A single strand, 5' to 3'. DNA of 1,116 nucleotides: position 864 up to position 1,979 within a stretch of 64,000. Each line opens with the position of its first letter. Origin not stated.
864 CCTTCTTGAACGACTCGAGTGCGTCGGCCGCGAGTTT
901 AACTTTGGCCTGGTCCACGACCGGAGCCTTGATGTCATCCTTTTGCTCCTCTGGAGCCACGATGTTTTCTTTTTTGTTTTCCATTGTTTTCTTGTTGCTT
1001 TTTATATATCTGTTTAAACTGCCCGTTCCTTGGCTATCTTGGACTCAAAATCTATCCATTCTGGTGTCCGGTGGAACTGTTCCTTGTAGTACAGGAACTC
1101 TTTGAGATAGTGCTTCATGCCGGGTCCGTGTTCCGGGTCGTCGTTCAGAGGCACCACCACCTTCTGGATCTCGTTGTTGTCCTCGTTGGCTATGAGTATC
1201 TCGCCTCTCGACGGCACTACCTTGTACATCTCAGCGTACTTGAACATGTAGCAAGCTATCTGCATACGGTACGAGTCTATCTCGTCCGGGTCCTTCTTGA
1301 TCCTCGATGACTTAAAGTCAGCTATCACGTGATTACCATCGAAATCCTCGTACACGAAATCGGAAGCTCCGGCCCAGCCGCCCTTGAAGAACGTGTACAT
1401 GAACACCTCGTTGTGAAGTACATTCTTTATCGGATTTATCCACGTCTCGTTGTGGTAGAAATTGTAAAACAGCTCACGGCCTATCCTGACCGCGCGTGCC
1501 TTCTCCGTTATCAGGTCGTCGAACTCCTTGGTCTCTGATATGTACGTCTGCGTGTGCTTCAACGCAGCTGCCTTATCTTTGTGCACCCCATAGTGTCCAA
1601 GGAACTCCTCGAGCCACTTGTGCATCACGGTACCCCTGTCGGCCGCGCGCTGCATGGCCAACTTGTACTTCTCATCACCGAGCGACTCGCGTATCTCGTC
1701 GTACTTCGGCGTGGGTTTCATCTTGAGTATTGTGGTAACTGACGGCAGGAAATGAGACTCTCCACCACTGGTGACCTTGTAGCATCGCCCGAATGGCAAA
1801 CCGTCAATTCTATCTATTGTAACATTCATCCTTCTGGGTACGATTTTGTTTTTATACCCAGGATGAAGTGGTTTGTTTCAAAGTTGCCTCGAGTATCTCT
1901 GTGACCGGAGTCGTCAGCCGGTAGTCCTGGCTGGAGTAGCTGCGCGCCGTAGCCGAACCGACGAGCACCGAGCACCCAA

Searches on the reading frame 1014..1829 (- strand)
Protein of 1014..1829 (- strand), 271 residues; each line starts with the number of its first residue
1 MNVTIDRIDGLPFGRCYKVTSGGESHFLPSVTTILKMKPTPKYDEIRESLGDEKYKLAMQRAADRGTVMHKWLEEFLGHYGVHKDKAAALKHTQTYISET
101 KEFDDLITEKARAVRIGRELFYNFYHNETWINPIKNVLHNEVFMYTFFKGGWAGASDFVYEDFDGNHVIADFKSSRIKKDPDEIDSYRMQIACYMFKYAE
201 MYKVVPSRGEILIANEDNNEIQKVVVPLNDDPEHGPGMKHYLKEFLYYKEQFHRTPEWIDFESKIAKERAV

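Call 26: find_encoding_contigs(protein=window:1014-1829:-, flank=10000, max_places=3)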
Protein window:1014-1829:- (271 aa): 2 contigs read that carry it; 1 place shown.
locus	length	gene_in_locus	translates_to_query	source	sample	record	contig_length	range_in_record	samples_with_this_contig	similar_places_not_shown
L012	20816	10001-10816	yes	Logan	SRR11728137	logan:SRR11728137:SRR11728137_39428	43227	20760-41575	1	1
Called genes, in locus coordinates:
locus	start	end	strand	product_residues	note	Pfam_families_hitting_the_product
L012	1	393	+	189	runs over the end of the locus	-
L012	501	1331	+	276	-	PF02151:UVR (weak)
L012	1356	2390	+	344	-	-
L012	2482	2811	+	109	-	-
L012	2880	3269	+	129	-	-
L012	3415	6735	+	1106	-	-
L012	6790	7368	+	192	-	PF00383:dCMP_cyt_deam_1, PF14437:MafB19-deam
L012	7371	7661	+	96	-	-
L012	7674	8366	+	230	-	PF04542:Sigma70_r2, PF08281:Sigma70_r4_2, PF04545:Sigma70_r4 (weak)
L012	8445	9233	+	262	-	PF01464:SLT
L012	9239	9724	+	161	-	-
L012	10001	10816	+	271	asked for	PF12705:PDDEXK_1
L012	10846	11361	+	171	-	-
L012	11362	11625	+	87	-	-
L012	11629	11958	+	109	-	-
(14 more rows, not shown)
